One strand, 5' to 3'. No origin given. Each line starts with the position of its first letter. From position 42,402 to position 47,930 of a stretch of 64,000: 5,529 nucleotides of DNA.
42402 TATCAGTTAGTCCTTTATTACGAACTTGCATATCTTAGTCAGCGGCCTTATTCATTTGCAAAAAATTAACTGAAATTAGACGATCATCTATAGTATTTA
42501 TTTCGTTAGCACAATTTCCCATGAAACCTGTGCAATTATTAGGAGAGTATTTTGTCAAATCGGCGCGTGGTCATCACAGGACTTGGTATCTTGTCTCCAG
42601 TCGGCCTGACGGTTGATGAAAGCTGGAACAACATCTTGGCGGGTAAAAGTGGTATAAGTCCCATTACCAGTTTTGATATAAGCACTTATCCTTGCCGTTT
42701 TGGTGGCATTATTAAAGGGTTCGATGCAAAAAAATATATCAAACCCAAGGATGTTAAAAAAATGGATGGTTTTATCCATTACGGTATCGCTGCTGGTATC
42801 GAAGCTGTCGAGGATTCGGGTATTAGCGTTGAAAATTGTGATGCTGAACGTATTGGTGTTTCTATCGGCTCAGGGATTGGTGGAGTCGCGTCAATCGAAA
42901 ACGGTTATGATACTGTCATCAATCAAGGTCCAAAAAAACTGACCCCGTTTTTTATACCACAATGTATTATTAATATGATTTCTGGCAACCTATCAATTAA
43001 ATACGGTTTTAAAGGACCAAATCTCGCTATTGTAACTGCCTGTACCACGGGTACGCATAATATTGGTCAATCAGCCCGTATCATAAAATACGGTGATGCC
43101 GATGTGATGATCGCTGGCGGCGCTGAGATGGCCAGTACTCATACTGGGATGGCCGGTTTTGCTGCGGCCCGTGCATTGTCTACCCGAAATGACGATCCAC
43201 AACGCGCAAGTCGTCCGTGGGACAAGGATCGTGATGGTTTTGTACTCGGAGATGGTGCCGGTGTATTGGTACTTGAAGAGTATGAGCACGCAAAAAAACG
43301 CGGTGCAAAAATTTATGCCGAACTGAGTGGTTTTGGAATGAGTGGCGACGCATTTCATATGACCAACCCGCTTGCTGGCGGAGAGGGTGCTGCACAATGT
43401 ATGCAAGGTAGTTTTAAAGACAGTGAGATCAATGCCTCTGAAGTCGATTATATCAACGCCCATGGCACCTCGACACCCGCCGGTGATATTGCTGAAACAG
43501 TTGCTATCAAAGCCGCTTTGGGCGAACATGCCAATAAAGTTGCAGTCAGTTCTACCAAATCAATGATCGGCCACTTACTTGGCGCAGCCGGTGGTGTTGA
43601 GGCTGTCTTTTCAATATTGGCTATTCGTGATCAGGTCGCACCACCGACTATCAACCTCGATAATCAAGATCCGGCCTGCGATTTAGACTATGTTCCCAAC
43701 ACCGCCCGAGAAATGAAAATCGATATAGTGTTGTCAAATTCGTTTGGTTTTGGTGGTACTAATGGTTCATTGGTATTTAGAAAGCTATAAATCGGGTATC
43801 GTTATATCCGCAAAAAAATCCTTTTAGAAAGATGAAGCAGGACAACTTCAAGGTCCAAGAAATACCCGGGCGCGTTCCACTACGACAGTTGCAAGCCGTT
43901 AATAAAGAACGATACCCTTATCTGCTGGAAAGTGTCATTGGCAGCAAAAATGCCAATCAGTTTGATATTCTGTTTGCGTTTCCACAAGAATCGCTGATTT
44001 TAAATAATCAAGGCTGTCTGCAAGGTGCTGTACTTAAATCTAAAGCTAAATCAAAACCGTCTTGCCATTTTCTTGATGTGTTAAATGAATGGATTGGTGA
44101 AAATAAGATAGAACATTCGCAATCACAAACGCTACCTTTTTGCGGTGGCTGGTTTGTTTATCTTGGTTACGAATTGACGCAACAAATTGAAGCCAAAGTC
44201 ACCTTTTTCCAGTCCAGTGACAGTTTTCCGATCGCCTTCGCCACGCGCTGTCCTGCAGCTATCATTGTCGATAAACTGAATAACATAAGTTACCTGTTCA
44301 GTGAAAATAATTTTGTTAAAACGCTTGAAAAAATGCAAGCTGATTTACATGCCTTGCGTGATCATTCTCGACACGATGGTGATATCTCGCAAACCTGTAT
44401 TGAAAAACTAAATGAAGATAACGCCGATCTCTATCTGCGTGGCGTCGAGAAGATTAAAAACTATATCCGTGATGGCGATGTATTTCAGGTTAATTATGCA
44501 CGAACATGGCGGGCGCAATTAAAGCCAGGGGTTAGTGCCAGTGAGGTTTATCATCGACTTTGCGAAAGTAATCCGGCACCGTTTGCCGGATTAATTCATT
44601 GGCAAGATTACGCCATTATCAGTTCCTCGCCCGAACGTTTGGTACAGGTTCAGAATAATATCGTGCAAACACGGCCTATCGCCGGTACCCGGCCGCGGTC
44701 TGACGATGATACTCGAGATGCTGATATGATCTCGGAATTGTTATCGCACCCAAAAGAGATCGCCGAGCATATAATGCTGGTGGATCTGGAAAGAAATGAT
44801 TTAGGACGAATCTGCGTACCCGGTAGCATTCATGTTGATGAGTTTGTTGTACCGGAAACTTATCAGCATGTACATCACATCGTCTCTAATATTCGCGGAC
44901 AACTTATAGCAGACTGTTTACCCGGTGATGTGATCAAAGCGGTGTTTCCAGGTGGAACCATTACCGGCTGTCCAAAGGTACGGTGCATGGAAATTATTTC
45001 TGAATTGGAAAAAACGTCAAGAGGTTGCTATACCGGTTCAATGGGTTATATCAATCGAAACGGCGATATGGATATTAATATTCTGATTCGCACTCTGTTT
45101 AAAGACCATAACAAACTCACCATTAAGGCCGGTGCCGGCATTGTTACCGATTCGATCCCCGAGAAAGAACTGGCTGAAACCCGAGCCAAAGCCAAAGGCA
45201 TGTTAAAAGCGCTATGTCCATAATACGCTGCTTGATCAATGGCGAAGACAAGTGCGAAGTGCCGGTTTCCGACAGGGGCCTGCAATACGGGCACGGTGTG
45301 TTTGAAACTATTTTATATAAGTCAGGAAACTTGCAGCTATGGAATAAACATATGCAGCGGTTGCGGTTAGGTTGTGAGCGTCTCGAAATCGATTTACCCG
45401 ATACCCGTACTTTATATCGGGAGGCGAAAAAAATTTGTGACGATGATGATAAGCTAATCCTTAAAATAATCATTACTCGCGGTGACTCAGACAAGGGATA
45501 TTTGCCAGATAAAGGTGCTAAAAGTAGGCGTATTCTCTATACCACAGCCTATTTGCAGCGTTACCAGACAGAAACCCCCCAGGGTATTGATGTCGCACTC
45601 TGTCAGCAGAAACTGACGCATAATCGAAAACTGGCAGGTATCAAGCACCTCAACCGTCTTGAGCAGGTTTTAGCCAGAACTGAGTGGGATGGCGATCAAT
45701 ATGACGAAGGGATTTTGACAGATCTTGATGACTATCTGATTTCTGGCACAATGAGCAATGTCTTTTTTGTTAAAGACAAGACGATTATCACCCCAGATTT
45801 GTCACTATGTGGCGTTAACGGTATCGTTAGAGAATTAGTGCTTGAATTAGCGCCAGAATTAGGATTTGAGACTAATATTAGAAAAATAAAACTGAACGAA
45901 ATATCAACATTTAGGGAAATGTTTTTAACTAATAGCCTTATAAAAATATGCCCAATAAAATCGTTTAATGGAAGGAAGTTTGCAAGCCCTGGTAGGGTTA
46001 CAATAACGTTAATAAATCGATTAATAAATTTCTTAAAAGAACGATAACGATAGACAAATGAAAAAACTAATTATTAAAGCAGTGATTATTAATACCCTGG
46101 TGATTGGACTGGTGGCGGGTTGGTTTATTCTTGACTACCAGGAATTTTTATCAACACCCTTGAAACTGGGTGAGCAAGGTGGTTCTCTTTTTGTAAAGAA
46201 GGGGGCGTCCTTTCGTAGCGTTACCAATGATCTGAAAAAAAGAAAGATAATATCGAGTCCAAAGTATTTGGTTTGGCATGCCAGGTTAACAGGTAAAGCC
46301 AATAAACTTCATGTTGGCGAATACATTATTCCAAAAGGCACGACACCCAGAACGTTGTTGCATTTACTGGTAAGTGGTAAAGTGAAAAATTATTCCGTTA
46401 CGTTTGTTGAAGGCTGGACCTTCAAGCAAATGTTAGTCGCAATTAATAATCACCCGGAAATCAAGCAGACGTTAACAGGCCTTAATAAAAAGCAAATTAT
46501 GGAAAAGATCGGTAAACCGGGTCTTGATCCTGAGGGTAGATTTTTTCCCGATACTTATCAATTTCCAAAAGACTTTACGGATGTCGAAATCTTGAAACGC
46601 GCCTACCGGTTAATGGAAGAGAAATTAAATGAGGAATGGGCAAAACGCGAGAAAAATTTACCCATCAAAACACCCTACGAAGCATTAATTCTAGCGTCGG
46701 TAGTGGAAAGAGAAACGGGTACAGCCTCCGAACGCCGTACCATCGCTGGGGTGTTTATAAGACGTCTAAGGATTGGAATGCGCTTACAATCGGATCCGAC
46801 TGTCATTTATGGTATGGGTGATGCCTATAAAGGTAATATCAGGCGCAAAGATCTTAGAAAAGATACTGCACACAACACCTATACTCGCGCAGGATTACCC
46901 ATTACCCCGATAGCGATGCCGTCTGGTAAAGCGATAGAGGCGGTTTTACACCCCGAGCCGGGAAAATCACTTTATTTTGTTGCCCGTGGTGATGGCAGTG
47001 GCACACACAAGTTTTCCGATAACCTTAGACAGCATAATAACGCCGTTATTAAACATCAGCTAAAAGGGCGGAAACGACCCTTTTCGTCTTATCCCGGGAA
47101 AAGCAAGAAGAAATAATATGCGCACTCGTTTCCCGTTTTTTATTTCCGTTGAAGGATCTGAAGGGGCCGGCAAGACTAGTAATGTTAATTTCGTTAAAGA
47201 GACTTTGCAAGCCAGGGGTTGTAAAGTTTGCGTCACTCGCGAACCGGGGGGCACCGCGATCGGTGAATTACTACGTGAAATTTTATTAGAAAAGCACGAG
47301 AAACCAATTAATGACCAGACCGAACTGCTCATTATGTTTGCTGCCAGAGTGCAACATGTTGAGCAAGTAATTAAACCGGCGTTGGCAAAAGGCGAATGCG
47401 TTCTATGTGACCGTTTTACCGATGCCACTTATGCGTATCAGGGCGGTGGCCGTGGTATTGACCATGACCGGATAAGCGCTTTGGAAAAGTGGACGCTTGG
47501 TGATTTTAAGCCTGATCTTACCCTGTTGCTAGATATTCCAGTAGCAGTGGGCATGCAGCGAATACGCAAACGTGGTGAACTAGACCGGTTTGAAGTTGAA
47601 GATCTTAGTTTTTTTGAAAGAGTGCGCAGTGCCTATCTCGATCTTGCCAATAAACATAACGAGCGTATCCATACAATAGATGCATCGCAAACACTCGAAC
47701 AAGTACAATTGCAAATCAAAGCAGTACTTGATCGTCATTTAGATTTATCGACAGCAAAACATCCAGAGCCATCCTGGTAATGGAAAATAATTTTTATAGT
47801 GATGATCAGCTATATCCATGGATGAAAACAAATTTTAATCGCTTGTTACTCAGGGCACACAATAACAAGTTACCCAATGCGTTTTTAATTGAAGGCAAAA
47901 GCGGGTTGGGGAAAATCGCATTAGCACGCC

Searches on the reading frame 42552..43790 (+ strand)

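Call 61: search_protein_families(library=pfam, proteins=[window:42552-43790:+], max_evalue=0.000001)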
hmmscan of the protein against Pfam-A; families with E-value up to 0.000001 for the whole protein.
window:42552-43790:+ (412 aa): 2 families
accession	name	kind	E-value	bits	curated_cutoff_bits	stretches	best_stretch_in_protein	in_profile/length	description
PF00109.32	ketoacyl-synt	-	2.6e-60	204.6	20.8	1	4-247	2-252/252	Beta-ketoacyl synthase, N-terminal domain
PF02801.28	Ketoacyl-synt_C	-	4.1e-37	127.2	20.8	1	255-369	1-118/119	Beta-ketoacyl synthase, C-terminal domain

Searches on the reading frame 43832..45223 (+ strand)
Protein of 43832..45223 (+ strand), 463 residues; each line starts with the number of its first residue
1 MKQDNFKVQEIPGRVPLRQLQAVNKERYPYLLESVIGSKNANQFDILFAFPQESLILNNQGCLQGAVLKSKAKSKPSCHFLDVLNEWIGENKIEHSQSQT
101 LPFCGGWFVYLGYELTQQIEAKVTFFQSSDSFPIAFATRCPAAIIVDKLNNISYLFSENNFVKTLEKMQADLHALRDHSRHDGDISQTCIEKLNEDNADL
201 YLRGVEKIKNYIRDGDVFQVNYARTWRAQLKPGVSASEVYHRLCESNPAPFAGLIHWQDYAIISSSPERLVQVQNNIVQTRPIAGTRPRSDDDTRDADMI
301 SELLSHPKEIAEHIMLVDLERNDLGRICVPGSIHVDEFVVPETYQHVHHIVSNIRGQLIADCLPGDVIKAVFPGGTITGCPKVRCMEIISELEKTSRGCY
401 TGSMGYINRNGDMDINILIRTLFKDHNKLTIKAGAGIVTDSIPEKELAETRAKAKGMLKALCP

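Call 61: search_protein_families(library=pfam, proteins=[window:43832-45223:+], max_evalue=0.000001)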
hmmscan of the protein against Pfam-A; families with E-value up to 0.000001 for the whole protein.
window:43832-45223:+ (463 aa): 2 families
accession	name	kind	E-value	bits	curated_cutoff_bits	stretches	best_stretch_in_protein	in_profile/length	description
PF00425.24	Chorismate_bind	-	4.8e-90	302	27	1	200-453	4-257/257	chorismate binding enzyme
PF04715.19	Anth_synt_I_N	-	7e-11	43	23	1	16-154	5-139/140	Anthranilate synthase component I, N terminal region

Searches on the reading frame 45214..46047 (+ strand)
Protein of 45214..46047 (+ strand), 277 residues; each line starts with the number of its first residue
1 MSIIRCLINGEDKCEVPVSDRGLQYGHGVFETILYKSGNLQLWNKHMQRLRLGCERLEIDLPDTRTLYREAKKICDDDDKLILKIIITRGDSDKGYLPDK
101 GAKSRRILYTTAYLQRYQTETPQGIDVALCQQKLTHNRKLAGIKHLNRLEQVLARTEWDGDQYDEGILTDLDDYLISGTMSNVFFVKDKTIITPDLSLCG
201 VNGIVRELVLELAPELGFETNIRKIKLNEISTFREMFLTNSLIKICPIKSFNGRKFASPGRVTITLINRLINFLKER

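Call 61: search_protein_families(library=pfam, proteins=[window:45214-46047:+], max_evalue=0.000001)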
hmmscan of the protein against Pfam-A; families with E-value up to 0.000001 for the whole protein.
window:45214-46047:+ (277 aa): 1 family
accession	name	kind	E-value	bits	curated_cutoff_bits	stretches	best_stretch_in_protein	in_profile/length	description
PF01063.24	Aminotran_4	-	1e-48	166.6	28.5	1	28-250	1-222/223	Amino-transferase class IV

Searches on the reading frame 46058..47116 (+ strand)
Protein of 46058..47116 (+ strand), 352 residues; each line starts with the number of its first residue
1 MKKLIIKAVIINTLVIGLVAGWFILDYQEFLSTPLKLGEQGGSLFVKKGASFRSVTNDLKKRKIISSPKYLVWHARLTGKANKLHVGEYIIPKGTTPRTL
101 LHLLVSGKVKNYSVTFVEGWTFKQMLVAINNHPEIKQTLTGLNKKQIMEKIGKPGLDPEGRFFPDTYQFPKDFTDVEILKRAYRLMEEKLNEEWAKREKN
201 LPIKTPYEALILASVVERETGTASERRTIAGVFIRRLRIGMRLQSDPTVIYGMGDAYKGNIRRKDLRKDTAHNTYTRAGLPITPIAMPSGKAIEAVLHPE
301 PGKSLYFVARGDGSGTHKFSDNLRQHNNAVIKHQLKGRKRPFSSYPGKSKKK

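Call 61: search_protein_families(library=pfam, proteins=[window:46058-47116:+], max_evalue=0.000001)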
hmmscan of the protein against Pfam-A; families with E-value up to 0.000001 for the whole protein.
window:46058-47116:+ (352 aa): 1 family
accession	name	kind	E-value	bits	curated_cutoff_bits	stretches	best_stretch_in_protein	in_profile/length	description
PF02618.21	YceG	-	1.5e-84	284.1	32.4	1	46-330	3-273/275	YceG-like family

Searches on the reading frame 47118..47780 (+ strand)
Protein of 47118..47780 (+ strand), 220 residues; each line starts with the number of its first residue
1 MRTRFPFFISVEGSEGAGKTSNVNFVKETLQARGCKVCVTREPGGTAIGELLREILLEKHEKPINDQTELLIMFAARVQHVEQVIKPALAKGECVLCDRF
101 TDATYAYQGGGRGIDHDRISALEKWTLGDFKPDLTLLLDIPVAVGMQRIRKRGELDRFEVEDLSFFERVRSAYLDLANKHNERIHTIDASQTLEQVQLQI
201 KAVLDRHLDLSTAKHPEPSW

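Call 61: search_protein_families(library=pfam, proteins=[window:47118-47780:+], max_evalue=0.000001)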
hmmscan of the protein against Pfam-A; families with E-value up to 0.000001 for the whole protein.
window:47118-47780:+ (220 aa): 1 family
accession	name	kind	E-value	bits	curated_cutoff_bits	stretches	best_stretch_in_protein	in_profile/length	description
PF02223.23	Thymidylate_kin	-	5.3e-57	192.9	27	1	11-200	1-185/185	Thymidylate kinase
